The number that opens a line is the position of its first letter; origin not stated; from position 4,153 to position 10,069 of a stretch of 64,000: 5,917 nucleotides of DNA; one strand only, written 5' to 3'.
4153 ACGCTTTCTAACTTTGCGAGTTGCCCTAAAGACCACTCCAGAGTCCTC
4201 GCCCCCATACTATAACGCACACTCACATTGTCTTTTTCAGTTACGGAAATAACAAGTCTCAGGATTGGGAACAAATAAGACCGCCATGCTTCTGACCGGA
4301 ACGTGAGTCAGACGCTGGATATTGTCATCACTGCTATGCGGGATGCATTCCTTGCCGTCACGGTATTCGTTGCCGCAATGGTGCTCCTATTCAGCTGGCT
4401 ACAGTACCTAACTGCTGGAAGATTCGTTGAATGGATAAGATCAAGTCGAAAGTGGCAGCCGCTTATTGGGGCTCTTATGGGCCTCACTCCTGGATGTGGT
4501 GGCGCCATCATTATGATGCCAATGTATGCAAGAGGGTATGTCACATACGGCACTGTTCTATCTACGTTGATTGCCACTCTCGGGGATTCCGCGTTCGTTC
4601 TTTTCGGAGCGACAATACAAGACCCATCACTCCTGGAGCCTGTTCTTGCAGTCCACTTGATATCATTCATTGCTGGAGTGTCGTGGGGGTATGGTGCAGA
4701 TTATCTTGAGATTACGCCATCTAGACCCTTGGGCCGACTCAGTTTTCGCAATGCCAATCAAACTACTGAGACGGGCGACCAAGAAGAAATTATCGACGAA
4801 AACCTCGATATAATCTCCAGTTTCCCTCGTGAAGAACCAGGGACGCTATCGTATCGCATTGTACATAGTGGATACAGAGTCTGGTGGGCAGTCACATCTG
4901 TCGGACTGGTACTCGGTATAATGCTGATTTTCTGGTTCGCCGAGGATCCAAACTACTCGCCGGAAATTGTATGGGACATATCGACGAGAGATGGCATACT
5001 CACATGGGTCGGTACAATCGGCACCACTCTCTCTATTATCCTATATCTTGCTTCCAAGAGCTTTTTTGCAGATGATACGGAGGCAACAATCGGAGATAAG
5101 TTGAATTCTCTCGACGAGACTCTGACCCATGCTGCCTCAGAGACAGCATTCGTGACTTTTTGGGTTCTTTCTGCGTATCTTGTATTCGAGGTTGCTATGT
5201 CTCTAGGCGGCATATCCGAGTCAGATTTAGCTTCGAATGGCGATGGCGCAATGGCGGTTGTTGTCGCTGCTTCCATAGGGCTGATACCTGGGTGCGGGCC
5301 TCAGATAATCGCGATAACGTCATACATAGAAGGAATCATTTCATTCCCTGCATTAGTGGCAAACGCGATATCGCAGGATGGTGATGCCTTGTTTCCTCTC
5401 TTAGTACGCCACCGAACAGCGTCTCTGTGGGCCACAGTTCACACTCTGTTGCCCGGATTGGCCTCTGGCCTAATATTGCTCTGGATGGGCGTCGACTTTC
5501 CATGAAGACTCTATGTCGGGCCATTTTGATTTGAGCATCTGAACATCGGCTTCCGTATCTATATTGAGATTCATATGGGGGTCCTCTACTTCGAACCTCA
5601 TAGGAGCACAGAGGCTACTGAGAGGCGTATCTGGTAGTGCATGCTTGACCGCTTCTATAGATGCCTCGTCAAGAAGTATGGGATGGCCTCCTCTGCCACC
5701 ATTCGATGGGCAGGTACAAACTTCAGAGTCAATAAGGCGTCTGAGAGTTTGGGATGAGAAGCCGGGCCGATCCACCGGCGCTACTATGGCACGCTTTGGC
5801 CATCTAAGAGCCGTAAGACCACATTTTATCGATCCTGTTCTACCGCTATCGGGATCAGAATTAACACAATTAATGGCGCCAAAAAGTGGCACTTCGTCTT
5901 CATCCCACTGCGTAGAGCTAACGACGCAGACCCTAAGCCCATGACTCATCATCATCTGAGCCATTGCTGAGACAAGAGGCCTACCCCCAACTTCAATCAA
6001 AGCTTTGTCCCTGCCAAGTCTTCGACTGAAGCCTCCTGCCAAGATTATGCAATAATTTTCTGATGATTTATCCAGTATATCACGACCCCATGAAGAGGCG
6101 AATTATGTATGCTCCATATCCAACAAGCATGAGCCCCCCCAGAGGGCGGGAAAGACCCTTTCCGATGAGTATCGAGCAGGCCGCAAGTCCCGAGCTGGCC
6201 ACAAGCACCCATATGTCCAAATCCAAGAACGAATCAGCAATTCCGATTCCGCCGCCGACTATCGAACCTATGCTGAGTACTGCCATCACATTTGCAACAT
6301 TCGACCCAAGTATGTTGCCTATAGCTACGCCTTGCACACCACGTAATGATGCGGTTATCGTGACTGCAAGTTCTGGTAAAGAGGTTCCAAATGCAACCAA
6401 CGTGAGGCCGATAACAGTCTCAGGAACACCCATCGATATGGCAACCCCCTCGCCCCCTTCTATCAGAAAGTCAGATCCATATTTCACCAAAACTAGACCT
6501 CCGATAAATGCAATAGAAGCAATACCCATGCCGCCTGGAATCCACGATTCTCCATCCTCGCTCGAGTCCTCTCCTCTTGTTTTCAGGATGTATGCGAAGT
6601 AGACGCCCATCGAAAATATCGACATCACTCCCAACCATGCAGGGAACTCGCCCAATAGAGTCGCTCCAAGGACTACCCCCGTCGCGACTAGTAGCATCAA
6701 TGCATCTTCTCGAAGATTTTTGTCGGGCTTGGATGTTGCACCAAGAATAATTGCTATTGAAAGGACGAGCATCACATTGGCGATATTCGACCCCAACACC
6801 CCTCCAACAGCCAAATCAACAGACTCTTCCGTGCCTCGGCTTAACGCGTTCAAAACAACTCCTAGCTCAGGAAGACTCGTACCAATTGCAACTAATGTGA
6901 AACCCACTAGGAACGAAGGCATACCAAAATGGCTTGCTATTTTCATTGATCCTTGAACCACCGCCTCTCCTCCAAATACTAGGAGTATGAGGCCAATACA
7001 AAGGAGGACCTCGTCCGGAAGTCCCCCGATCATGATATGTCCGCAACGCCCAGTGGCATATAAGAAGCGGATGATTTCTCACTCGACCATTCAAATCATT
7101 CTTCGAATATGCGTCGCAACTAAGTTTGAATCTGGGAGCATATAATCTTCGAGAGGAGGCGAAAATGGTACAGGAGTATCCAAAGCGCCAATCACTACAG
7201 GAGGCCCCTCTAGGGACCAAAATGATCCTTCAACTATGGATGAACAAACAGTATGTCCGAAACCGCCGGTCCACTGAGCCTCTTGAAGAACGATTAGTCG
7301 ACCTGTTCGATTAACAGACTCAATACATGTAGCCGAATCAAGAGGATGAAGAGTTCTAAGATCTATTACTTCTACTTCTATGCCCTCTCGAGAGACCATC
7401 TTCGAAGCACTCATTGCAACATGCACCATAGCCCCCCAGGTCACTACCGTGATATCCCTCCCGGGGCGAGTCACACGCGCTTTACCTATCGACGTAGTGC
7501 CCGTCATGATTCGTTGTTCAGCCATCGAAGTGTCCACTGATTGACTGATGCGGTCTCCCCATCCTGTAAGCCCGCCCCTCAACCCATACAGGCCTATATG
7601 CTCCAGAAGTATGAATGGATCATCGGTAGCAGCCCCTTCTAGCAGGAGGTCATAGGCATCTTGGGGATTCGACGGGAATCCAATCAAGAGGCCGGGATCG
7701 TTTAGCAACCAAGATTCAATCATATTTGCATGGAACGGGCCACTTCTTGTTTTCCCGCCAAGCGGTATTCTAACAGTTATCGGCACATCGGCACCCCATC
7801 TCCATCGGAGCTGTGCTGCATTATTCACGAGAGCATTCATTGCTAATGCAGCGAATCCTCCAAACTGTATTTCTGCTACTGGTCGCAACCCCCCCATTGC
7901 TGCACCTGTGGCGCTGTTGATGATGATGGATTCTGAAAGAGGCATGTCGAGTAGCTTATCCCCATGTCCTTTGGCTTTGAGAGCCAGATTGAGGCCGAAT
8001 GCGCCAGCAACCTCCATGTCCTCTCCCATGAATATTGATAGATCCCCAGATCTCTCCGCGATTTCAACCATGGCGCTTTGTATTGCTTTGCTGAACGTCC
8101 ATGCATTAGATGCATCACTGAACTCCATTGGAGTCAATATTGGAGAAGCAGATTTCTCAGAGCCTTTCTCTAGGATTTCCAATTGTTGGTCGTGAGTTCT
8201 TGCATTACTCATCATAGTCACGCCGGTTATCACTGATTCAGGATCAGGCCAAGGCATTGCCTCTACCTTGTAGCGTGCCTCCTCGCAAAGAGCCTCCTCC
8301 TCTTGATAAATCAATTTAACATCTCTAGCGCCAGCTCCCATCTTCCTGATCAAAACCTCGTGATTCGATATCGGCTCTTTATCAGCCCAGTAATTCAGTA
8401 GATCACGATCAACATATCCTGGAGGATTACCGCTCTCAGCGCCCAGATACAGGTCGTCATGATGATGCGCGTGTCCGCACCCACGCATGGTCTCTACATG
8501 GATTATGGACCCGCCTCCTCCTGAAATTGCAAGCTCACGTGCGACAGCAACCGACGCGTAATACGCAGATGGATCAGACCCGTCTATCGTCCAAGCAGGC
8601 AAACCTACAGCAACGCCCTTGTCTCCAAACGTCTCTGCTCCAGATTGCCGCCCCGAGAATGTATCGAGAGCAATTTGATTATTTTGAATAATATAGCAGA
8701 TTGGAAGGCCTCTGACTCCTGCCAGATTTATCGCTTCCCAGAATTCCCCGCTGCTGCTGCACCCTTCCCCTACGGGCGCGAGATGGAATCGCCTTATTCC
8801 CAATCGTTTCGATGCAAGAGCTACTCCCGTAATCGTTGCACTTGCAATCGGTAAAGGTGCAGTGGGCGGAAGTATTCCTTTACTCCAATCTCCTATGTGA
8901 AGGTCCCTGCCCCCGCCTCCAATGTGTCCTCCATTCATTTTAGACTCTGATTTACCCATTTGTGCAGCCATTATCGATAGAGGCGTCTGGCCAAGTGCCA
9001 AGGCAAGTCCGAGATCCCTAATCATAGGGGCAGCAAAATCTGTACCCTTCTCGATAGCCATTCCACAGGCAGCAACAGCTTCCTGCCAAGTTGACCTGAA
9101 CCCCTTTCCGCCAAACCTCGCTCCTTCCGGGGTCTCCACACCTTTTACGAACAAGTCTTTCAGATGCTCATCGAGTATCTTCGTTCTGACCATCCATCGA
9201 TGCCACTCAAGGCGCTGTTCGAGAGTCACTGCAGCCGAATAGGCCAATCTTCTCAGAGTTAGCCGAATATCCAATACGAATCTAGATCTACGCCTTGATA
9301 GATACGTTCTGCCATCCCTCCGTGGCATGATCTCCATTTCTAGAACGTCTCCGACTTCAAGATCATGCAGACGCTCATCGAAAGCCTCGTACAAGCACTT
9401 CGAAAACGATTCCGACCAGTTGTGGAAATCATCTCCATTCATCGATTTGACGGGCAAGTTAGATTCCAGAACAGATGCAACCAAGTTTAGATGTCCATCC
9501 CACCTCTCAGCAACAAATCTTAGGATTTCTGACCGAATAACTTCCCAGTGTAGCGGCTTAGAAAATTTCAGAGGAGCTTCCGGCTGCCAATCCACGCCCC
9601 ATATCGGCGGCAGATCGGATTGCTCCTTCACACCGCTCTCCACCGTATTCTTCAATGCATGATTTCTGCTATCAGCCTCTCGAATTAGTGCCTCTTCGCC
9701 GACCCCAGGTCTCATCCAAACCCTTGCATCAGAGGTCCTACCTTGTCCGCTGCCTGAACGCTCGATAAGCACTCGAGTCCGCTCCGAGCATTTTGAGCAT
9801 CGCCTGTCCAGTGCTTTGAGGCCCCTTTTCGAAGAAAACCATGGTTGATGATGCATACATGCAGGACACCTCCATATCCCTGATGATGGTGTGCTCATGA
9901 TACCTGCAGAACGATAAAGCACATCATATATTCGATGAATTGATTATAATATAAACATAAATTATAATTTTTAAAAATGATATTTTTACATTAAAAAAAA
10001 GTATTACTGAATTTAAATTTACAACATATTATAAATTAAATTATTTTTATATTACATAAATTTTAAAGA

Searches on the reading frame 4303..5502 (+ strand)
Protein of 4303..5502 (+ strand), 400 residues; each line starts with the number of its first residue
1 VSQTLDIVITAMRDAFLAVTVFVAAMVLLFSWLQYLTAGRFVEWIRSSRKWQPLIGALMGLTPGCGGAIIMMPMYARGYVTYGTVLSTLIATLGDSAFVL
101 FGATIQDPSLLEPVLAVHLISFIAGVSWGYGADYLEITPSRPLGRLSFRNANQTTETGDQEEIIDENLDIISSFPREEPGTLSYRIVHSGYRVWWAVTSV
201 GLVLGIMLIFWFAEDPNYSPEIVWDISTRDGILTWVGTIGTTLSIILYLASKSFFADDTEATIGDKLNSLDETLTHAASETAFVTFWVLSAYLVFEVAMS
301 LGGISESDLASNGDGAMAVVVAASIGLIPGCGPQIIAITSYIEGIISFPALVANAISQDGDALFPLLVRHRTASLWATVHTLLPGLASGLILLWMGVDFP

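Call 94: search_protein_families(library=pfam, proteins=[window:4303-5502:+], max_evalue=0.00001)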
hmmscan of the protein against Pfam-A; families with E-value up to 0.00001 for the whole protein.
window:4303-5502:+ (400 aa): 1 family
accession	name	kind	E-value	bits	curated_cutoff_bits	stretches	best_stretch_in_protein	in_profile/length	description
PF11449.14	ArsP_2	-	1.2e-81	275.1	32.5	1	4-395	2-358/359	Putative, 10TM heavy-metal exporter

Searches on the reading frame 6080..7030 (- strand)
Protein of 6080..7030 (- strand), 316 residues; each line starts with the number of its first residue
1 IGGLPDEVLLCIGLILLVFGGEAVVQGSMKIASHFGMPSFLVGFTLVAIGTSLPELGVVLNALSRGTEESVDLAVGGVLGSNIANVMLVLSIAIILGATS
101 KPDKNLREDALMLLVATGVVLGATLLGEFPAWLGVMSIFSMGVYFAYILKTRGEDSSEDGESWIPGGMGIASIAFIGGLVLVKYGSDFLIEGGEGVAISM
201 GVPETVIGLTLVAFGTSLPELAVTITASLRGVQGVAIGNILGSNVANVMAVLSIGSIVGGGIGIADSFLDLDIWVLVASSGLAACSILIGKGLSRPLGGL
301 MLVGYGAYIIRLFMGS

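Call 81: search_protein_families(library=pfam, proteins=[window:6080-7030:-], max_evalue=0.00001)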
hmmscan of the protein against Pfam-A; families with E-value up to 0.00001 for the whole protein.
window:6080-7030:- (316 aa): 1 family
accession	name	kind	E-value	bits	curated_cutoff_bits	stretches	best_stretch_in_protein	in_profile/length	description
PF01699.29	Na_Ca_ex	-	3e-45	154.3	24.9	2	173-313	4-150/151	Sodium/calcium exchanger protein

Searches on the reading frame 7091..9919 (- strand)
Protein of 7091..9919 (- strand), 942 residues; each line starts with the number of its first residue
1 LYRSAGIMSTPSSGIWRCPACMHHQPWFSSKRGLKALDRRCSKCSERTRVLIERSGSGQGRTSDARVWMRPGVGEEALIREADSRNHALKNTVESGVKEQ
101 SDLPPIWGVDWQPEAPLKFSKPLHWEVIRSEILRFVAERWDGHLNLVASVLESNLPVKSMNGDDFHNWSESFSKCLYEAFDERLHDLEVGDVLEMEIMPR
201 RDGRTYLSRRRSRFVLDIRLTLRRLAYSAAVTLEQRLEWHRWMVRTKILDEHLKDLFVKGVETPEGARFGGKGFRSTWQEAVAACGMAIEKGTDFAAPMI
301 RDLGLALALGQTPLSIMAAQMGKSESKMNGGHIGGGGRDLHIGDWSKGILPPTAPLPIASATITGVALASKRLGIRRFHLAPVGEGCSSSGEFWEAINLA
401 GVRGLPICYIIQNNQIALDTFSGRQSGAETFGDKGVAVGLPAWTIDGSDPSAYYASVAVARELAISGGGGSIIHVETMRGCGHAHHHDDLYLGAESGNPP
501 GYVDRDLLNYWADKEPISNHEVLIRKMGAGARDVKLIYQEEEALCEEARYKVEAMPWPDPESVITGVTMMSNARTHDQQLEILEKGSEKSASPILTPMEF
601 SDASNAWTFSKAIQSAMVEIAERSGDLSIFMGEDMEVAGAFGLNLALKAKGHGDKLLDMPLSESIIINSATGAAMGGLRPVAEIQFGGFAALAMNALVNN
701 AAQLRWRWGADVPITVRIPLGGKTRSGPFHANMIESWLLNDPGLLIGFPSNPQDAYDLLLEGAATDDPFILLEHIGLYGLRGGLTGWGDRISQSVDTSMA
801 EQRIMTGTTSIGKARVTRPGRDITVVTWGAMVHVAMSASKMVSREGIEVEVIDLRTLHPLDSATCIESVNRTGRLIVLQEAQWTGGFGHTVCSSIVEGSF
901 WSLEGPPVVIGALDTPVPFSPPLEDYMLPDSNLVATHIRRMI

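Call 94: search_protein_families(library=pfam, proteins=[window:7091-9919:-], max_evalue=0.00001)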
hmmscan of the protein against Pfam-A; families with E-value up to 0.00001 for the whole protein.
window:7091-9919:- (942 aa): 3 families
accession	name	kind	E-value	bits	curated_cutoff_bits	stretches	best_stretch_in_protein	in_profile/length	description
PF02780.25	Transketolase_C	-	3.3e-33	114.7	25.9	1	812-932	1-122/124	Transketolase, C-terminal domain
PF00676.26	E1_dh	-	4.6e-33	114.9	22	1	278-560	31-299/300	Dehydrogenase E1 component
PF02779.29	Transket_pyr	-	8.6e-19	68.3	27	1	608-778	4-172/174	Transketolase, pyrimidine binding domain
